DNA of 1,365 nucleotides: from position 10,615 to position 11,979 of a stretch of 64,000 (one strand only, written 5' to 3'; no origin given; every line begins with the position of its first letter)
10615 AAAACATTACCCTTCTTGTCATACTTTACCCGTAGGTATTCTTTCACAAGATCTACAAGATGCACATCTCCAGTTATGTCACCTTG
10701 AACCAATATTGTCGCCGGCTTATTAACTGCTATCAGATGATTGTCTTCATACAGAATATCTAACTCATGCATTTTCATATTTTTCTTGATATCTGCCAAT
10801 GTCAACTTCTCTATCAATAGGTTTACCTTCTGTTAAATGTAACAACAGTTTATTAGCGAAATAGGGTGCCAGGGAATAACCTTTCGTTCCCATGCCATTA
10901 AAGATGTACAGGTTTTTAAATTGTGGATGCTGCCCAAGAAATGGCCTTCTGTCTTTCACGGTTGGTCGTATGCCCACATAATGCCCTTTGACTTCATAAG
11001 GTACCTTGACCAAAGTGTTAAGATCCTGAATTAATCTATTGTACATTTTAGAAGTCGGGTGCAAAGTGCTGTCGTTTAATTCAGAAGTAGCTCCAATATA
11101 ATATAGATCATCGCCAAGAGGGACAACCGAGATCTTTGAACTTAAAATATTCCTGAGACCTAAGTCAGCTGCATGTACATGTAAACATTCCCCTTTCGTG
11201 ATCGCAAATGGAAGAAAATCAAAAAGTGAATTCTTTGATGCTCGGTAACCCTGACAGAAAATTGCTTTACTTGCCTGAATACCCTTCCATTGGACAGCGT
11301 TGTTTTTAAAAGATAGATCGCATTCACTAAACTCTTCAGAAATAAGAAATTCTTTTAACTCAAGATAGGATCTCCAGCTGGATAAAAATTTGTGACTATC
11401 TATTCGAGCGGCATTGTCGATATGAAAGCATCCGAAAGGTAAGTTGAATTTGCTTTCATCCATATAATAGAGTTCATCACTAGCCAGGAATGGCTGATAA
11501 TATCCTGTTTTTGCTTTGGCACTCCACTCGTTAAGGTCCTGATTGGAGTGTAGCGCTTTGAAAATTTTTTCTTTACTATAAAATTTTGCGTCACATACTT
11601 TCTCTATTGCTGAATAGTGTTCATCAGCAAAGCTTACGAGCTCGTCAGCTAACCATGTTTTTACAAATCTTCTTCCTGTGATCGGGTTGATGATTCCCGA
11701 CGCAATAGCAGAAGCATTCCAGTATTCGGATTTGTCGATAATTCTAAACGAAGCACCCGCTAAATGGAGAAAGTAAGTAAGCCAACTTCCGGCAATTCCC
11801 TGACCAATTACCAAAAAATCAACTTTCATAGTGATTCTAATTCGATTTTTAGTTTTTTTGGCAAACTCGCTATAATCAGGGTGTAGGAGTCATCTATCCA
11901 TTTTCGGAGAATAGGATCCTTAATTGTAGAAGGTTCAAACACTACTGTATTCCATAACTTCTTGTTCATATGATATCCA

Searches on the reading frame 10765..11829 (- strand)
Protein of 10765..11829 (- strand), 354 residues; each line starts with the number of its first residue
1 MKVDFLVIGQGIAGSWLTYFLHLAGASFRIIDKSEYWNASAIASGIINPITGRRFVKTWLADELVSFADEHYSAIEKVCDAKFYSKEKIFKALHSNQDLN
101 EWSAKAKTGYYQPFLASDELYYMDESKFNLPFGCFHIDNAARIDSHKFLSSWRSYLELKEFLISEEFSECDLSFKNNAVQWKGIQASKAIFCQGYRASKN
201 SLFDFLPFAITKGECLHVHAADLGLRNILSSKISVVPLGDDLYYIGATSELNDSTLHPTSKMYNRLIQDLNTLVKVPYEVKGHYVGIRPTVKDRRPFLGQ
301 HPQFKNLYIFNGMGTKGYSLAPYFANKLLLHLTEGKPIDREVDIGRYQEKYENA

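Call 56: search_protein_families(library=pfam, proteins=[window:10765-11829:-], max_evalue=0.00001)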
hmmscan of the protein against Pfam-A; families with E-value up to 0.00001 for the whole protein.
window:10765-11829:- (354 aa): 1 family
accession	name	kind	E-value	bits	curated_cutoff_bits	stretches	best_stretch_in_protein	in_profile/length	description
PF01266.30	DAO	-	7.4e-23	82.1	27.9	1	4-325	1-347/353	FAD dependent oxidoreductase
